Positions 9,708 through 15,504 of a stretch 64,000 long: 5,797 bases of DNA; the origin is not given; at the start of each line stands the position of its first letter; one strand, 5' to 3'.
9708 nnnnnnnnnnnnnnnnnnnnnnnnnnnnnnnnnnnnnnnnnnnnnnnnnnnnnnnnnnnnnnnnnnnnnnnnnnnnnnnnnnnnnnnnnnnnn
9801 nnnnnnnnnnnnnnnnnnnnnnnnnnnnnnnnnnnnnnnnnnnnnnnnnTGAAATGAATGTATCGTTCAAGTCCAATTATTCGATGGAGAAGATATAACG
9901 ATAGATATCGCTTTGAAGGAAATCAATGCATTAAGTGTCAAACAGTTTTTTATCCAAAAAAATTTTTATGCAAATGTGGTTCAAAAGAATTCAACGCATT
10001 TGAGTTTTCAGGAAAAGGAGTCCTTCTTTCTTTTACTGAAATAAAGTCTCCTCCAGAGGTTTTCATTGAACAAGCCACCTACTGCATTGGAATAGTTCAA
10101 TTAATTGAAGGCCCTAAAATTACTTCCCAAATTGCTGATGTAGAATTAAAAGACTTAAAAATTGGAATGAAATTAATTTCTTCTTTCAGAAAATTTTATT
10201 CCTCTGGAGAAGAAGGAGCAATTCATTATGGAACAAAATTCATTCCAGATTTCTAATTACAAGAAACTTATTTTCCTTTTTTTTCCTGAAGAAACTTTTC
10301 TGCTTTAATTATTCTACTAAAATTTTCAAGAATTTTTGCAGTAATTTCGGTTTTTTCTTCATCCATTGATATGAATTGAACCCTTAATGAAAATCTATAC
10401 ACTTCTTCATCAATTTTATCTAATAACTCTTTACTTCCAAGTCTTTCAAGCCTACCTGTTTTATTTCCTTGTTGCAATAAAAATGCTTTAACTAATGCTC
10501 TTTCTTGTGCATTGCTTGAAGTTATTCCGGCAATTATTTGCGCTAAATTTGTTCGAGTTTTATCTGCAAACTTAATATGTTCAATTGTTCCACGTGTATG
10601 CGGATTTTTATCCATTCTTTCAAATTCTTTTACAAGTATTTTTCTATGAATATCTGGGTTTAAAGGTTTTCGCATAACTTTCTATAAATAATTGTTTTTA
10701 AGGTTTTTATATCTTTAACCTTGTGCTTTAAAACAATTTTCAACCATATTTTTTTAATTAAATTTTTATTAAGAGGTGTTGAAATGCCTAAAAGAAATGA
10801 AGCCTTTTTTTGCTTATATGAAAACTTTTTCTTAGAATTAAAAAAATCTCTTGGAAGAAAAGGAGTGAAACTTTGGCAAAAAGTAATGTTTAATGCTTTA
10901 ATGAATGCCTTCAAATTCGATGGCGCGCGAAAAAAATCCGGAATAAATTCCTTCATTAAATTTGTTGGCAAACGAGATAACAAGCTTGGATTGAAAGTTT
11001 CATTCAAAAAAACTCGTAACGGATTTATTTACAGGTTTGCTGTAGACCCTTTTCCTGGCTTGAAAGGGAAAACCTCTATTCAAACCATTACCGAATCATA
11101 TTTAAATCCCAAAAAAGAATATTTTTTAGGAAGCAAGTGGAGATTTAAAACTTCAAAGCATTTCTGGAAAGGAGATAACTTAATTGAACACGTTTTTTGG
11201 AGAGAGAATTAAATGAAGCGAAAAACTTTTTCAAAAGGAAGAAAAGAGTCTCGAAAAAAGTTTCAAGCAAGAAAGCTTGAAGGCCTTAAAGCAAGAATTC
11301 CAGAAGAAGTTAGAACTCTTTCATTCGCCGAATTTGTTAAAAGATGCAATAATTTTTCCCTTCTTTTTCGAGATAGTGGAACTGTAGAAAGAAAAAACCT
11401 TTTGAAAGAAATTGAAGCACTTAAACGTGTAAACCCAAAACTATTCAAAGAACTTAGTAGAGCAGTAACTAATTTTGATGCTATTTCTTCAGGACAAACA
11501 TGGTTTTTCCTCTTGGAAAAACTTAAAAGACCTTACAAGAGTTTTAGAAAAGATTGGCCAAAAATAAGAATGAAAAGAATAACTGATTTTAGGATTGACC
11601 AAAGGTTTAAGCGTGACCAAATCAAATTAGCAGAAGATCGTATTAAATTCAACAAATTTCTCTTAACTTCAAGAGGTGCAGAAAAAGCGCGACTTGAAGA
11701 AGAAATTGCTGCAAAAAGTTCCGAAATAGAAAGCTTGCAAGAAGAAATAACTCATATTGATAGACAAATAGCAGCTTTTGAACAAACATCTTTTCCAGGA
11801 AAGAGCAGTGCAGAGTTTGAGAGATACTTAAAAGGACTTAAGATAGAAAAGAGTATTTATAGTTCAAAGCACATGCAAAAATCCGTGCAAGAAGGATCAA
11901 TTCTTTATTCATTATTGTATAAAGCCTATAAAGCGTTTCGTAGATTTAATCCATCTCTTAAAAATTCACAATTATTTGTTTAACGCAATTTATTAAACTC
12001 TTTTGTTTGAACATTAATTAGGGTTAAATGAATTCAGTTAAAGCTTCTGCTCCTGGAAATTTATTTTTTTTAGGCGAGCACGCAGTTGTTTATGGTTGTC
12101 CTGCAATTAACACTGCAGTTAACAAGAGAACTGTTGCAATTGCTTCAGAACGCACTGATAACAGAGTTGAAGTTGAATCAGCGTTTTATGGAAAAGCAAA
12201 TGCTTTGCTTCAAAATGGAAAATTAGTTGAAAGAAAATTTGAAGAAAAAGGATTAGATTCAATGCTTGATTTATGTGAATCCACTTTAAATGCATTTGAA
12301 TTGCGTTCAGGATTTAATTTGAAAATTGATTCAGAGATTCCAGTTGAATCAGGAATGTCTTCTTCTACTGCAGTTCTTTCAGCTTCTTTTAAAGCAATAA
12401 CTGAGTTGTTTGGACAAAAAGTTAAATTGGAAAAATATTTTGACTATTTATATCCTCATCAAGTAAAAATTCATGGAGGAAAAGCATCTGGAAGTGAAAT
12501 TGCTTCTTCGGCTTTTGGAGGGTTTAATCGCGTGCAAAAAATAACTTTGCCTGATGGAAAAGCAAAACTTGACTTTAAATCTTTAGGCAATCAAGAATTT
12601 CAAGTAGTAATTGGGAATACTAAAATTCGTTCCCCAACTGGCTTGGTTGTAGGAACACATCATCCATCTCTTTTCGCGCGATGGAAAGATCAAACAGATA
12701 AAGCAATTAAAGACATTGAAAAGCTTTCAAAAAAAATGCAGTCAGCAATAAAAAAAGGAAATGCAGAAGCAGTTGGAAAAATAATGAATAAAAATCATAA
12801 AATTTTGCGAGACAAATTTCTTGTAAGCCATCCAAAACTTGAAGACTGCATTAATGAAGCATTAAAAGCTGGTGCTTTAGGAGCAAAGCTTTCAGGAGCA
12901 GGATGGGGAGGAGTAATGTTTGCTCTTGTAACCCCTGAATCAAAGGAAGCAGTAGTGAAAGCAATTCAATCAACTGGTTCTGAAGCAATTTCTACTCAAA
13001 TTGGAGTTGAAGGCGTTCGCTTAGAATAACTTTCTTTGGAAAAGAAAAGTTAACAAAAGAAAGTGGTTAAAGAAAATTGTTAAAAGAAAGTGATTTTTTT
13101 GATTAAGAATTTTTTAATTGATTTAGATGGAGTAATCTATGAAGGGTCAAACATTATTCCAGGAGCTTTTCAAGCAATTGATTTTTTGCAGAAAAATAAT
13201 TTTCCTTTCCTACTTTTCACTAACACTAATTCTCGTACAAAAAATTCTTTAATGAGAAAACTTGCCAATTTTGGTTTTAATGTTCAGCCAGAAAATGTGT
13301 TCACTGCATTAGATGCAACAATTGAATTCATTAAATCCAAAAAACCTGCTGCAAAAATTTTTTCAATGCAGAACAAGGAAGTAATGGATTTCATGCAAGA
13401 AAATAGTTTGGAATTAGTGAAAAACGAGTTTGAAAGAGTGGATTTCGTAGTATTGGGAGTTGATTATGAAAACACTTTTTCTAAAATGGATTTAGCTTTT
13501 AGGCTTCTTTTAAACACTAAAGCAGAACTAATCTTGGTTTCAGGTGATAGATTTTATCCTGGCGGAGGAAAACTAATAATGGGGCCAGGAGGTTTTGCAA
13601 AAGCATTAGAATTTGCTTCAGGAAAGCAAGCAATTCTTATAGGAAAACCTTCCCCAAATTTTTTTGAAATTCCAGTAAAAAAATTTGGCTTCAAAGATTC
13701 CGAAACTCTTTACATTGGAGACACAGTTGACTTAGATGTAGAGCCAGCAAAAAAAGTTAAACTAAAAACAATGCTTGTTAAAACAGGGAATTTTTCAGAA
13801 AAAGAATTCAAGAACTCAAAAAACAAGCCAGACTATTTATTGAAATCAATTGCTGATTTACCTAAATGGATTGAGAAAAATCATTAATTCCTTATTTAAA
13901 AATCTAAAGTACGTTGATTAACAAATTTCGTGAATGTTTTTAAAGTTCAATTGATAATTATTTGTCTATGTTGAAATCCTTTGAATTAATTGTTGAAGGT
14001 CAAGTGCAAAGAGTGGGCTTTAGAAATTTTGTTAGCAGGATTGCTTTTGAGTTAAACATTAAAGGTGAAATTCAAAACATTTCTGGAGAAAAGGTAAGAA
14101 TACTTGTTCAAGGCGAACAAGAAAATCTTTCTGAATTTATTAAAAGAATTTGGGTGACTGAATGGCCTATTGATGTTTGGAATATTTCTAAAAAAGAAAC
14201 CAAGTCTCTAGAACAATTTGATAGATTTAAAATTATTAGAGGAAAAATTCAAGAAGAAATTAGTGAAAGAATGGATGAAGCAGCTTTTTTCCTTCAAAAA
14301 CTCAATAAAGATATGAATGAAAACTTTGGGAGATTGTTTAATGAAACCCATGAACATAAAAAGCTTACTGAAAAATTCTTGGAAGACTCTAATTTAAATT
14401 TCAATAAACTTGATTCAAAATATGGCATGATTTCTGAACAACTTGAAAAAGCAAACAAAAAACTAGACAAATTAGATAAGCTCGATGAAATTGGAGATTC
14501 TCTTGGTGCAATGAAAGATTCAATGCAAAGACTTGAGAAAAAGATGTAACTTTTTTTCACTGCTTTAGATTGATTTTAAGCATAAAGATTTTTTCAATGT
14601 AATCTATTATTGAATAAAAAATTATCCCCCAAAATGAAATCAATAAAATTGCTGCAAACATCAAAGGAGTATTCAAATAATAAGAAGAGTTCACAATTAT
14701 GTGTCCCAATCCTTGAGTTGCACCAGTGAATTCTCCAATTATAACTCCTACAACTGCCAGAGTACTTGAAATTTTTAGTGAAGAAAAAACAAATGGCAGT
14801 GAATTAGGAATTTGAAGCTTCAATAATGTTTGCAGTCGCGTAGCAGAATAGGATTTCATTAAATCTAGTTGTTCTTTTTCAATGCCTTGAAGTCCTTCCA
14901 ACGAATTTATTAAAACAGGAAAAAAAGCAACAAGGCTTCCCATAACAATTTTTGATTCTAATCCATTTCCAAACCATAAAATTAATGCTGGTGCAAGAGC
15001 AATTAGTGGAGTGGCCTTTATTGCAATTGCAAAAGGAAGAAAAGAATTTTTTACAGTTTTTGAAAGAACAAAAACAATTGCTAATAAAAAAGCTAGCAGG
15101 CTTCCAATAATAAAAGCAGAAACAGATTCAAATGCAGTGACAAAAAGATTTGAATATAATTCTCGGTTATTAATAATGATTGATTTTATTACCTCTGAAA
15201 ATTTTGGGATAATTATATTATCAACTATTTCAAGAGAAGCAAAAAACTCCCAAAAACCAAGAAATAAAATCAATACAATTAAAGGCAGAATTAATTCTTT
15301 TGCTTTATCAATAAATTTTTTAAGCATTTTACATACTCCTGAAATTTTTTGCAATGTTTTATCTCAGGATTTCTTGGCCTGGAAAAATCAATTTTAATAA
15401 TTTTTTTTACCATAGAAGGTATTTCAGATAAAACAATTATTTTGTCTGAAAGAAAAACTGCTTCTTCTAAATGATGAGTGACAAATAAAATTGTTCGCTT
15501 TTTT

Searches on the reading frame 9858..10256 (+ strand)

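Call 8: search_protein_families(library=pfam, proteins=[window:9858-10256:+])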
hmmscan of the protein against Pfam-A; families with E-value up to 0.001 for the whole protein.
window:9858-10256:+ (132 aa): 2 families
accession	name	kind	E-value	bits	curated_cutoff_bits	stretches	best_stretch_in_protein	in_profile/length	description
PF01796.24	OB_ChsH2_C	-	4.3e-13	49.4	27.1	1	49-107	3-61/65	ChsH2, C-terminal OB-fold domain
PF12172.15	zf-ChsH2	-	0.00026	21.2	23.2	1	15-45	5-36/37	ChsH2, rubredoxin-like zinc ribbon domain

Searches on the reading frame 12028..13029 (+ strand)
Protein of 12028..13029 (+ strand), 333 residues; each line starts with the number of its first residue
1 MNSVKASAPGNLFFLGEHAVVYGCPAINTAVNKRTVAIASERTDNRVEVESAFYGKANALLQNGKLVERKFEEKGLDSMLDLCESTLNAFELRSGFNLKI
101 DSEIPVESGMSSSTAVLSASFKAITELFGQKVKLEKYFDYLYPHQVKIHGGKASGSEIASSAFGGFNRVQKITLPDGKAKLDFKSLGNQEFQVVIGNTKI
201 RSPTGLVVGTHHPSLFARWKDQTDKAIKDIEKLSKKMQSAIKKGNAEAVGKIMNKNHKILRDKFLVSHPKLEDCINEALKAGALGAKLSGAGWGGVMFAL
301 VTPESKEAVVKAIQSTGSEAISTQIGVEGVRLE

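Call 27: search_protein_families(library=pfam, proteins=[window:12028-13029:+], max_evalue=0.01)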
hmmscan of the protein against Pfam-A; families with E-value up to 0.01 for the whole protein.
window:12028-13029:+ (333 aa): 5 families
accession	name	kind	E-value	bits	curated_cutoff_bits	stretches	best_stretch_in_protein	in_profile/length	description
PF08544.19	GHMP_kinases_C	-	1e-17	64.7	21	1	237-317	1-83/85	GHMP kinases C terminal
PF00288.32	GHMP_kinases_N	-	4.7e-11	43.2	22.3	1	88-165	12-87/87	GHMP kinases N terminal domain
PF22700.2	MVD-like_N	-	0.0039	17.3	27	1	38-134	30-121/157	Diphosphomevalonate decarboxylase-like N-terminal domain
PF10509.15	GalKase_gal_bdg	-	0.0052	16.8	23.1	1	6-40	14-48/49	Galactokinase galactose-binding signature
PF07464.16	ApoLp-III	-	0.0057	17.2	36.3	1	218-277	26-87/146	Apolipophorin-III precursor (apoLp-III)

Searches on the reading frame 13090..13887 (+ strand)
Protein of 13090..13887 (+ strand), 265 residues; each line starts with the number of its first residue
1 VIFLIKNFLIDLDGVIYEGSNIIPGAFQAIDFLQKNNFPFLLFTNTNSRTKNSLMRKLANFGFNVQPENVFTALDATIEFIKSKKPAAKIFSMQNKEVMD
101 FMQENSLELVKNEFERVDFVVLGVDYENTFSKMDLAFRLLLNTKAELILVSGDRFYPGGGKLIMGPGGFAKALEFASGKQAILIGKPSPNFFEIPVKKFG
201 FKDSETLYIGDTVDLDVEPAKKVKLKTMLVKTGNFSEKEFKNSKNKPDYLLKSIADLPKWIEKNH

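Call 27: search_protein_families(library=pfam, proteins=[window:13090-13887:+], max_evalue=0.01)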
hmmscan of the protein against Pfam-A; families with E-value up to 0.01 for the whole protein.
window:13090-13887:+ (265 aa): 4 families
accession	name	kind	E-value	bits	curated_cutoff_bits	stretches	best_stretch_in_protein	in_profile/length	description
PF13344.12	Hydrolase_6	-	2.3e-23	82.6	27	1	8-105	1-98/101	Haloacid dehalogenase-like hydrolase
PF13242.12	Hydrolase_like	-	5.2e-15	55.6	22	1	184-257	2-75/75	HAD-hyrolase-like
PF00702.32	Hydrolase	-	5e-12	47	26.4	1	5-222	1-189/191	haloacid dehalogenase-like hydrolase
PF13419.12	HAD_2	-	2.2e-07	31.6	23.8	1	171-230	120-178/178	Haloacid dehalogenase-like hydrolase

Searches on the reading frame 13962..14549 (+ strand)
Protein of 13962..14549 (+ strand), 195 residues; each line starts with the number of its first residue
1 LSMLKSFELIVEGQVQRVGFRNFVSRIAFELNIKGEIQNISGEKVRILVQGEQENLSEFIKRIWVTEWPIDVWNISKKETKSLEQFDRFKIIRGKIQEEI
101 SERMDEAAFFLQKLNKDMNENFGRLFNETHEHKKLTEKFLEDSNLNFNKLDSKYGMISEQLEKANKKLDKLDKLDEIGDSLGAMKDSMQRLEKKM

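Call 27: search_protein_families(library=pfam, proteins=[window:13962-14549:+], max_evalue=0.01)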
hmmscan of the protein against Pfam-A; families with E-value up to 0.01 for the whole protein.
window:13962-14549:+ (195 aa): 1 family
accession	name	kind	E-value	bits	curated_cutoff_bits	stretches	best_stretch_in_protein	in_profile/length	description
PF00708.24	Acylphosphatase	-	1.4e-20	73.8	22.5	1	8-91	2-85/85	Acylphosphatase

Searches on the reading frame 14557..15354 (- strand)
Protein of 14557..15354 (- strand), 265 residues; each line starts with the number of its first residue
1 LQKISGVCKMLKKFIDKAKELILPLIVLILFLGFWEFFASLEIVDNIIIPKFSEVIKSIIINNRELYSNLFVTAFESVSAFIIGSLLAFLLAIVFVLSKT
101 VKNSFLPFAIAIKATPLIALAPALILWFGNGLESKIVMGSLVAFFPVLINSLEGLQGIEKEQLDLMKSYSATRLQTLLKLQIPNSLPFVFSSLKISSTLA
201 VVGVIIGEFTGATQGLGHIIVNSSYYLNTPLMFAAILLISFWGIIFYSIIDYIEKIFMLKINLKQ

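Call 27: search_protein_families(library=pfam, proteins=[window:14557-15354:-], max_evalue=0.01)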
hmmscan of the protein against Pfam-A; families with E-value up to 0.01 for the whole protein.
window:14557-15354:- (265 aa): 1 family
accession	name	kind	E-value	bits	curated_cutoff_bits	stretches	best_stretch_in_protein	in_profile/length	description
PF00528.27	BPD_transp_1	-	5.1e-27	95.2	26.4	1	84-255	1-180/184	Binding-protein-dependent transport system inner membrane component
